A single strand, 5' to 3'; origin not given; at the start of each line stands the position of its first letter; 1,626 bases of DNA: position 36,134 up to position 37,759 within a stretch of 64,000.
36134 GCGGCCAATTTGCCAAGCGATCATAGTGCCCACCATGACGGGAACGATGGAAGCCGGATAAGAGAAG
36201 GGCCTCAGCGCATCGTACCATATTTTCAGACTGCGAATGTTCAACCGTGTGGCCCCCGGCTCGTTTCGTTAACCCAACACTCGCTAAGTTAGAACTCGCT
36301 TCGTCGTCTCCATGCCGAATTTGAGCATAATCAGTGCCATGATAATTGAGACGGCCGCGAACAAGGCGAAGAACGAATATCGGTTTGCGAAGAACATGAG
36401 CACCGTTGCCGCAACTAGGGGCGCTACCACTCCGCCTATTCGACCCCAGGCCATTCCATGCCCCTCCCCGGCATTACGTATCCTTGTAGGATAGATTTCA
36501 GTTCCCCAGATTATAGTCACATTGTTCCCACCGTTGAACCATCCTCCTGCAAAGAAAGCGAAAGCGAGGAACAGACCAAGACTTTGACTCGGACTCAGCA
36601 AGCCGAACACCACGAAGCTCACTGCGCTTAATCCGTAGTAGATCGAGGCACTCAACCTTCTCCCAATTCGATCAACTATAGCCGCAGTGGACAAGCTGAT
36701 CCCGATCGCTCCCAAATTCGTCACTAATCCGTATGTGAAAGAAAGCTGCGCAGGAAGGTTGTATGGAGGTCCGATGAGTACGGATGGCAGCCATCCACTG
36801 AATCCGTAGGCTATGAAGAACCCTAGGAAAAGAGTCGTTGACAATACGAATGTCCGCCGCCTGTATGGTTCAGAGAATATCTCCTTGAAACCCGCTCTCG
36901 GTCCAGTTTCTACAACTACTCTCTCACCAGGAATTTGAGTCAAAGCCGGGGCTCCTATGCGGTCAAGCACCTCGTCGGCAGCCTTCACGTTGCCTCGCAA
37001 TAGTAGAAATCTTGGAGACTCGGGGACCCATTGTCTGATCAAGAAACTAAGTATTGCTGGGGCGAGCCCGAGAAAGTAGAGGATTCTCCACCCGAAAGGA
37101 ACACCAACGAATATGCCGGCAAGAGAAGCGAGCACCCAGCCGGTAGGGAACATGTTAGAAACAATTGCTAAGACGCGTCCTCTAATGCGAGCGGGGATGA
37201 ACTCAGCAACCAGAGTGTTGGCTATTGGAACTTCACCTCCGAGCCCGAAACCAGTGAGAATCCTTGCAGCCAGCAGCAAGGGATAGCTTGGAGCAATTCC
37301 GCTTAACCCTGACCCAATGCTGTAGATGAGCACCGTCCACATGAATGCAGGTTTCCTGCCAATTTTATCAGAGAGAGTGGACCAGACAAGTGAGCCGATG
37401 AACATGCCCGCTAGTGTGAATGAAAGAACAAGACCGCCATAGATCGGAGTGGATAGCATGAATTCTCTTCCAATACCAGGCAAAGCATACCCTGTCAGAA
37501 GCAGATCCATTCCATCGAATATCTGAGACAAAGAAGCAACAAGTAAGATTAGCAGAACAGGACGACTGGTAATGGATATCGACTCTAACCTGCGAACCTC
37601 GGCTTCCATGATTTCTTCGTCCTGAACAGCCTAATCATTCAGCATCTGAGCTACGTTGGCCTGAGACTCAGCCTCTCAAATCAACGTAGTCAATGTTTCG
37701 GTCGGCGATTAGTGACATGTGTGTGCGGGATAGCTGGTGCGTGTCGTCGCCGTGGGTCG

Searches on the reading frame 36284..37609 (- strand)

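Call 18: search_protein_families(library=pfam, proteins=[window:36284-37609:-], max_evalue=0.001)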
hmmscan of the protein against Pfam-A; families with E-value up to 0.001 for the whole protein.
window:36284-37609:- (441 aa): 3 families
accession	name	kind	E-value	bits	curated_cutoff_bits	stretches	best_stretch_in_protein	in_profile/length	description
PF00083.30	Sugar_tr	-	2.1e-41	142.7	22.3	1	57-439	47-444/452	Sugar (and other) transporter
PF07690.21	MFS_1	-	2.2e-41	142.4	33.4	2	26-365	2-314/347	Major Facilitator Superfamily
PF13347.12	MFS_2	-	0.0008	18.5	27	1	62-138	265-343/427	MFS/sugar transport protein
